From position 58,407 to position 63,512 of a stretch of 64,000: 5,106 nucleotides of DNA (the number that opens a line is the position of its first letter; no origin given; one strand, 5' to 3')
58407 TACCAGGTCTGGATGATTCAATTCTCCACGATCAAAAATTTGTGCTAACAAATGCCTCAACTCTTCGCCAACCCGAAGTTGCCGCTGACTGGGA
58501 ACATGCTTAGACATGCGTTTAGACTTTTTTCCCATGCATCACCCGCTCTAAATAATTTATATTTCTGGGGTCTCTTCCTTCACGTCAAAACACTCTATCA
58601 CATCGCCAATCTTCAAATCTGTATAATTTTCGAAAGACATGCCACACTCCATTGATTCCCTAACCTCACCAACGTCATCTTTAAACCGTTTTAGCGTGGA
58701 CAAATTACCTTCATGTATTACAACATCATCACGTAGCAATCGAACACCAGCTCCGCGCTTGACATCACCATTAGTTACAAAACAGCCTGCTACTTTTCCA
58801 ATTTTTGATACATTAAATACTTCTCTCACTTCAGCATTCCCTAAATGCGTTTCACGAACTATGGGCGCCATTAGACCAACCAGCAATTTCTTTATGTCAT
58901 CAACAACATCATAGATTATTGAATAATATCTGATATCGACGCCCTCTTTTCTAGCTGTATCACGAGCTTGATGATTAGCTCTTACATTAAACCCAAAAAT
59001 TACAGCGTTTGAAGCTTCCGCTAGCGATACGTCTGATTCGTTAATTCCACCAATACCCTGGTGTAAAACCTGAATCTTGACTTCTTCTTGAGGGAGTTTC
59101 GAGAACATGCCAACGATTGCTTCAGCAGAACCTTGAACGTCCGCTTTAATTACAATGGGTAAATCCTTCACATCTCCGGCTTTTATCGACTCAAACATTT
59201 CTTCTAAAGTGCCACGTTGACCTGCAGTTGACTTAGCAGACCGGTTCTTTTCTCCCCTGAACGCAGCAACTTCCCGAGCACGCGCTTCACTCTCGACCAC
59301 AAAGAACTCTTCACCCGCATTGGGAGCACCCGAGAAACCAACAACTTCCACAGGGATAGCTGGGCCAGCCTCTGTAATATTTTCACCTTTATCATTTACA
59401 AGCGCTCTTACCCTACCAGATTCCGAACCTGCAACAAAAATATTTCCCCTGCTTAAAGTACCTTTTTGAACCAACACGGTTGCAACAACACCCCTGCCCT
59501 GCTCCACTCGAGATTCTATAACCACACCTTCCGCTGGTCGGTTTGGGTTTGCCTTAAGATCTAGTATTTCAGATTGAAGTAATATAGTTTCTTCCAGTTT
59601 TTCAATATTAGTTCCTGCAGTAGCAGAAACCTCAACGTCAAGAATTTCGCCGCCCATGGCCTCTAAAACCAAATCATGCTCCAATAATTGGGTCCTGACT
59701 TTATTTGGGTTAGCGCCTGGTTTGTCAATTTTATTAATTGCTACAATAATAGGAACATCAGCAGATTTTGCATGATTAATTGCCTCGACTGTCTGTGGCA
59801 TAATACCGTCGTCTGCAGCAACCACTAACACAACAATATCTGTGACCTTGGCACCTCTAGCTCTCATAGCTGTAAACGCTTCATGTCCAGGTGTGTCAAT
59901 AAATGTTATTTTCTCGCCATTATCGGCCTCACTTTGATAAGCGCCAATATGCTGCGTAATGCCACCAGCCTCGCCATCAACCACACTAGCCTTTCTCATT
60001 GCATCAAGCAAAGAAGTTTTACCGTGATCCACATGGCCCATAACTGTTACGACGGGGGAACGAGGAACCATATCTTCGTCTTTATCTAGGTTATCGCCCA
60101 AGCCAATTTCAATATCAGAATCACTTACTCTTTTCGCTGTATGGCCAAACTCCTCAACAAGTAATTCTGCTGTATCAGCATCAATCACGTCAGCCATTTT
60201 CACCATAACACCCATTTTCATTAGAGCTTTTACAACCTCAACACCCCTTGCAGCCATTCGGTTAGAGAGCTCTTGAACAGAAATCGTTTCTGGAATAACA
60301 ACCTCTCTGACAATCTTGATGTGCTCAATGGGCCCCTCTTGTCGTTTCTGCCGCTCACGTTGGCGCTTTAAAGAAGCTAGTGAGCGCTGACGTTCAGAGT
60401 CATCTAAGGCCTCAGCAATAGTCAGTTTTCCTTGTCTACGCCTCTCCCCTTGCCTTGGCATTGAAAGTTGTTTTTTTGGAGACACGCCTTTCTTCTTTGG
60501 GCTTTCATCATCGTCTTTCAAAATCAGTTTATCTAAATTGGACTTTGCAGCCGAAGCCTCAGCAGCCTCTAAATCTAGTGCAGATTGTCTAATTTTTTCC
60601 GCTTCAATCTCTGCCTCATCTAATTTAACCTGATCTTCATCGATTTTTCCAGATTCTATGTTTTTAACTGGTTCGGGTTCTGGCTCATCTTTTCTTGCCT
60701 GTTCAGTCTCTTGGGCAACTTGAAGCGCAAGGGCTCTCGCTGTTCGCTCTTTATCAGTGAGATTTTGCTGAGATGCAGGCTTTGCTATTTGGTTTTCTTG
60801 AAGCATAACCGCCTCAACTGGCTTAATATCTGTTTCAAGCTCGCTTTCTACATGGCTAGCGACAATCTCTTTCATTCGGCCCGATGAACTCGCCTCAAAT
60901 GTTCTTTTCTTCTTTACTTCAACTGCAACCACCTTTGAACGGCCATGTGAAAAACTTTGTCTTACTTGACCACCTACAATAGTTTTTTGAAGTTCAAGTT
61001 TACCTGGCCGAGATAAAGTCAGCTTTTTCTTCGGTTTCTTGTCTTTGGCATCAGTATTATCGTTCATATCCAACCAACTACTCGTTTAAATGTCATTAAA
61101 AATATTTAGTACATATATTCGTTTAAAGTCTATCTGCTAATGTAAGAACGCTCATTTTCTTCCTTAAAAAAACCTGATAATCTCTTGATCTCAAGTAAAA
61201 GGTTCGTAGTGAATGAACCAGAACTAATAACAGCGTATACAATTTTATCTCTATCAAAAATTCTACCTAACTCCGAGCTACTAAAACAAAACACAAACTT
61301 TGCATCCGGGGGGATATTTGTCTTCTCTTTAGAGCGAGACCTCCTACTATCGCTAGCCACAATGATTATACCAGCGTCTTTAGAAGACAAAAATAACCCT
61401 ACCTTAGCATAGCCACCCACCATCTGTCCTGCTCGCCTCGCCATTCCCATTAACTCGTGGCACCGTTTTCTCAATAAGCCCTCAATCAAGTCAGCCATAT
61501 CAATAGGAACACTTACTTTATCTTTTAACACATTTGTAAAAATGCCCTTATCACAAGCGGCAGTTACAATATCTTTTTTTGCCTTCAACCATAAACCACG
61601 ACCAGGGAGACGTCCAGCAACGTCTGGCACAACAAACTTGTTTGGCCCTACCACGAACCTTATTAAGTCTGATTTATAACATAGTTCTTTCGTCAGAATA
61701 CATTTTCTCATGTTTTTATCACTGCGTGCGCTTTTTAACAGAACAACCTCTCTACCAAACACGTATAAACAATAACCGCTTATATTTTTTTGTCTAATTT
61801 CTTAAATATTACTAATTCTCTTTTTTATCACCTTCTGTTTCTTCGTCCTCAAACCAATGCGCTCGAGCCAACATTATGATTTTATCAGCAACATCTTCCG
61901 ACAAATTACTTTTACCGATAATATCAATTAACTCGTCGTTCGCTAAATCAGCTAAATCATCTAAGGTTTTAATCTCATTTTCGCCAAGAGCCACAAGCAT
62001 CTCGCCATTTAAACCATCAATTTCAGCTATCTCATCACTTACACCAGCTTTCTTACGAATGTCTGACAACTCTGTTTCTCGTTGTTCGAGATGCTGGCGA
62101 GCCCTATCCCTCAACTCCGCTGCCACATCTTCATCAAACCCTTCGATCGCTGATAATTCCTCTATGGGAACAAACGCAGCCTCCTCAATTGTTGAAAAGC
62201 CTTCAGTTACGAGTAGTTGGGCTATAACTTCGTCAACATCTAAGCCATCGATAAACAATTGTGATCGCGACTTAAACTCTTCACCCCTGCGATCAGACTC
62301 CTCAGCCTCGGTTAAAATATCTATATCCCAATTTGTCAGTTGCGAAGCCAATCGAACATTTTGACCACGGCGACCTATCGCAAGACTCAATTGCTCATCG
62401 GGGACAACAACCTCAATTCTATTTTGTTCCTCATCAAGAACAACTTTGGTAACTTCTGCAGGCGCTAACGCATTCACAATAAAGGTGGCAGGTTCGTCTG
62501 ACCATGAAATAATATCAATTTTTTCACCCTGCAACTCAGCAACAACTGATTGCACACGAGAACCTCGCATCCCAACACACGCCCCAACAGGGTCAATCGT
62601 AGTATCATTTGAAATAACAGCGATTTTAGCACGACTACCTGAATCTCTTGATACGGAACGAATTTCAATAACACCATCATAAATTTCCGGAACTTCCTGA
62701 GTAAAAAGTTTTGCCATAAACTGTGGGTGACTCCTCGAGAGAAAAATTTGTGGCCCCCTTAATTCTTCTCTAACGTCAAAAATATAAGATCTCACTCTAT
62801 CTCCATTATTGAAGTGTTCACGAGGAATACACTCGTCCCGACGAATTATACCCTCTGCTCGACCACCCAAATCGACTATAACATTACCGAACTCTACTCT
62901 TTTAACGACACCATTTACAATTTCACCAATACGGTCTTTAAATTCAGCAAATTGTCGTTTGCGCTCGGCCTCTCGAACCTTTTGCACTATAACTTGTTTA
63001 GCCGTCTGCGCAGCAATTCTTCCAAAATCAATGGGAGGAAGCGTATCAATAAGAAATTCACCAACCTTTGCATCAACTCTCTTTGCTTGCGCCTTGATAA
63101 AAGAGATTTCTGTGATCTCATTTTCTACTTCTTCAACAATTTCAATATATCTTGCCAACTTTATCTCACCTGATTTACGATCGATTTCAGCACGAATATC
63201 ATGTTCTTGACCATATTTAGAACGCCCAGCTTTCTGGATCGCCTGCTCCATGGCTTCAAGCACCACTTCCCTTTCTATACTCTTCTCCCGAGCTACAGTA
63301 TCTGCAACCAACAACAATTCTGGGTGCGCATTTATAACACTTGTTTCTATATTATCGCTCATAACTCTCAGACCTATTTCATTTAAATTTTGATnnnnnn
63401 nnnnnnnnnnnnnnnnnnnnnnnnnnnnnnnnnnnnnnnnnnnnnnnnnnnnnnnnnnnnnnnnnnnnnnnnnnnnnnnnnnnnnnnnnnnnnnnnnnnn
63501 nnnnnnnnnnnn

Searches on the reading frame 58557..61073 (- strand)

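Call 36: search_protein_families(library=ncbifam, proteins=[window:58557-61073:-], max_evalue=1e-10)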
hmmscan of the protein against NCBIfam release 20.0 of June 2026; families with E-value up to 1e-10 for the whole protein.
window:58557-61073:- (838 aa): 21 families
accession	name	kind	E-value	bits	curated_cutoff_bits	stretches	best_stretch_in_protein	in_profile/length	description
TIGR00487.1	IF-2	equivalog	2.4e-239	796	424.4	1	255-833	3-581/587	translation initiation factor IF-2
NF003078.0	PRK04004.1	equivalog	1.7e-55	188.8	468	2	333-451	5-140/598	translation initiation factor IF-2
TIGR00491.2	aIF-2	equivalog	2.3e-44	151.8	554.75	1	338-451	3-133/591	translation initiation factor IF-2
NF011418.0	PRK14845.1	equivalog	1.5e-36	125.6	756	1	353-451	475-590/1049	translation initiation factor IF-2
TIGR00231.1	small_GTP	domain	7.4e-32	110.4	42.5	1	340-497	4-162/164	GTP-binding protein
TIGR00475.1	selB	equivalog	6.8e-25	87.8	242.25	1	342-563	3-228/581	selenocysteine-specific translation elongation factor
TIGR01393.1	lepA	equivalog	5.4e-20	71.3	533.9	1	378-544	61-220/595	translation elongation factor 4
TIGR01394.1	TypA_BipA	equivalog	6.8e-20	70.8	757.3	1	342-544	4-231/594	translational GTPase TypA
NF012153.1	tet_protect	equivalog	5.1e-17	61.3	775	1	336-465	21-143/614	tetracycline resistance ribosomal protection protein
NF009381.0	PRK12740.1-5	subfamily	5.6e-15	54.8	583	1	338-464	32-151/692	elongation factor G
NF007583.0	PRK10218.1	equivalog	7.7e-15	53.9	1260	1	342-482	8-162/607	ribosome-dependent GTPase TypA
TIGR00484.1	EF-G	equivalog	5.5e-14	51.2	659.4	1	346-465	41-153/691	elongation factor G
TIGR03680.1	eif2g_arch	equivalog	3.7e-13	49.5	514.5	1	380-519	74-212/407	translation initiation factor IF-2 subunit gamma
NF003077.0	PRK04000.1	equivalog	1.2e-12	47.8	315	0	379-519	77-216/412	translation initiation factor IF-2 subunit gamma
NF033148.1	tet_protect_M_W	exception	1.4e-12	46.8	1100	1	338-495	26-177/639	TetM/TetW/TetO/TetS family tetracycline resistance ribosomal protection protein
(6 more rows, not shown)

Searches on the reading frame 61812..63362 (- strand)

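Call 36: search_protein_families(library=ncbifam, proteins=[window:61812-63362:-], max_evalue=1e-10)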
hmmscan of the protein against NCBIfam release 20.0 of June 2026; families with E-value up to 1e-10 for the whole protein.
window:61812-63362:- (516 aa): 5 families
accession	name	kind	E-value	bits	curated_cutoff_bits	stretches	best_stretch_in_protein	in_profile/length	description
TIGR01953.1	NusA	equivalog_domain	1.3e-127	425.5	253.4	1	16-353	2-339/340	transcription termination factor NusA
NF006645.0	PRK09202.4-5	equivalog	4.6e-55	187.3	532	1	10-415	13-436/540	transcription termination/antitermination protein NusA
NF006642.0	PRK09202.4-1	equivalog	5.7e-31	107.6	687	1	21-351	25-374/614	transcription termination/antitermination protein NusA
TIGR01954.1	nusA_Cterm_rpt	equivalog_domain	1.2e-25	89.3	48.15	1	376-425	1-50/50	transcription termination factor NusA, C-terminal duplication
TIGR01952.1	nusA_arch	equivalog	3.7e-12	46.7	74.35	1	258-349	43-135/141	NusA-like transcription termination signal-binding factor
